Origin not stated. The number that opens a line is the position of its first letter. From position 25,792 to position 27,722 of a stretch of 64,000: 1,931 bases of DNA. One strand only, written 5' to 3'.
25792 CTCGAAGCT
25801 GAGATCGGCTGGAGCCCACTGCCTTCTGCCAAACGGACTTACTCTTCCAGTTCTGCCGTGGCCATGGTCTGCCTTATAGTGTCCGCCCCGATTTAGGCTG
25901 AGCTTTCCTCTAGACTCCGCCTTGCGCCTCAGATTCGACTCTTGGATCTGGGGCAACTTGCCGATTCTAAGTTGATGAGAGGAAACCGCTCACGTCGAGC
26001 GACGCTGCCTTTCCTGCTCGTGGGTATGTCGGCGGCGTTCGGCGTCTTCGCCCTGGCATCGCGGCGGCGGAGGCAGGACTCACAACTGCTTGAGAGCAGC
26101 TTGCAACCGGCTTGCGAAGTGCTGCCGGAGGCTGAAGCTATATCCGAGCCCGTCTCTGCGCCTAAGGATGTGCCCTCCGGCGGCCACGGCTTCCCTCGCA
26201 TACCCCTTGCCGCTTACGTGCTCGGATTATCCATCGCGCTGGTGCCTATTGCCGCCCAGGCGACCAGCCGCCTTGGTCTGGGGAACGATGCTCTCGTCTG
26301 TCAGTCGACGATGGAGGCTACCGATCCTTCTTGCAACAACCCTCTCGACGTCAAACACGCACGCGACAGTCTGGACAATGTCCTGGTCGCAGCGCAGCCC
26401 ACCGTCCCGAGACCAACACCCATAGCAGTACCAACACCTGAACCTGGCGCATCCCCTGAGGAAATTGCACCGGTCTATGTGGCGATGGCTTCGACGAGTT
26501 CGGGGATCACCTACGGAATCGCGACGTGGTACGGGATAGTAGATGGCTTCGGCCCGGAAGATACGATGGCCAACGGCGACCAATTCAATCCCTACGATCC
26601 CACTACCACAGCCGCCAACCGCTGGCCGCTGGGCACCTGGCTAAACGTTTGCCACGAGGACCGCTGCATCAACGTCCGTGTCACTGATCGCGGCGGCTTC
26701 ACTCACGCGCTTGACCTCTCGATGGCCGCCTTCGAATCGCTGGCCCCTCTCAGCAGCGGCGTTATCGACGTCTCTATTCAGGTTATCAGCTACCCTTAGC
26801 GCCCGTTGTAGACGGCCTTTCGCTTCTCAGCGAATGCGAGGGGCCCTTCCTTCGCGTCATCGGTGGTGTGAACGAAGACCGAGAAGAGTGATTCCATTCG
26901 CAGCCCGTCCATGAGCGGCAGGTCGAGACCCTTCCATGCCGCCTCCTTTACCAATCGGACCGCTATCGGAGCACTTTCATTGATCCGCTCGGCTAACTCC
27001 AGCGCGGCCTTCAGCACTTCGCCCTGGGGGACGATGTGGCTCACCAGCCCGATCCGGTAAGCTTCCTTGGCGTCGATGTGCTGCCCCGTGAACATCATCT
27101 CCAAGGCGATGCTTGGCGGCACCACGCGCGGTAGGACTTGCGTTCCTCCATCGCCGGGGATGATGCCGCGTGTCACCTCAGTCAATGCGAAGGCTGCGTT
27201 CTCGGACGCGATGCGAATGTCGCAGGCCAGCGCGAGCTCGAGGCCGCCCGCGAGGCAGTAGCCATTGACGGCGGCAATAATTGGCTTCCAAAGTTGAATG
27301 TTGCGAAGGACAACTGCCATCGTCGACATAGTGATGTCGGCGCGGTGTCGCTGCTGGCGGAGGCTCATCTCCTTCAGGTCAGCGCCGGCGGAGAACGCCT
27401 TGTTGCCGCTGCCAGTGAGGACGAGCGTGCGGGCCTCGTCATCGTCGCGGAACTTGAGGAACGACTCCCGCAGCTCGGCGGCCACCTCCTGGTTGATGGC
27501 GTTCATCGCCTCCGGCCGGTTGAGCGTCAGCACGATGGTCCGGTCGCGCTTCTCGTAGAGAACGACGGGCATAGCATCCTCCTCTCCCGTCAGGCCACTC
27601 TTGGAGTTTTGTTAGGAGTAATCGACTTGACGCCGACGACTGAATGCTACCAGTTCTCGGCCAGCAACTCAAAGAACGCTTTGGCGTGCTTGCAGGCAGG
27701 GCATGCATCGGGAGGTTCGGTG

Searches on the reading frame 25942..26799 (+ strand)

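Call 49: search_protein_families(library=pfam, proteins=[window:25942-26799:+])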
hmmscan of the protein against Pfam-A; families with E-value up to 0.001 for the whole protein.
window:25942-26799:+ (285 aa): 1 family
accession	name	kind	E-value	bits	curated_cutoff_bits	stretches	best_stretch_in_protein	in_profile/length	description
PF03330.24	DPBB_1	-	3.3e-12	46.9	28.8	1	192-278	4-82/83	Lytic transglycolase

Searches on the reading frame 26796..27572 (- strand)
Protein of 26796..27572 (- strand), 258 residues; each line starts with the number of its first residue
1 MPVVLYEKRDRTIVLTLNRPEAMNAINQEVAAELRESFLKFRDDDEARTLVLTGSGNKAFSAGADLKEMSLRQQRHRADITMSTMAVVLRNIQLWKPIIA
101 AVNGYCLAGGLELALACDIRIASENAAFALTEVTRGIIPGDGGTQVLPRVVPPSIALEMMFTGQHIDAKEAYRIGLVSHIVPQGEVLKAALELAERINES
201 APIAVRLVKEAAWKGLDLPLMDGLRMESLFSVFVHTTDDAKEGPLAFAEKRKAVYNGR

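Call 49: search_protein_families(library=pfam, proteins=[window:26796-27572:-])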
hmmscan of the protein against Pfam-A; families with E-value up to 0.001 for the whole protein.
window:26796-27572:- (258 aa): 2 families
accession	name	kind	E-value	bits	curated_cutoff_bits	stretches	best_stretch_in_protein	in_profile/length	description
PF00378.25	ECH_1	-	3e-72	243.4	27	1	12-257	6-250/251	Enoyl-CoA hydratase/isomerase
PF16113.10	ECH_2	-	4.5e-38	132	27.2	1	14-188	3-179/335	Enoyl-CoA hydratase/isomerase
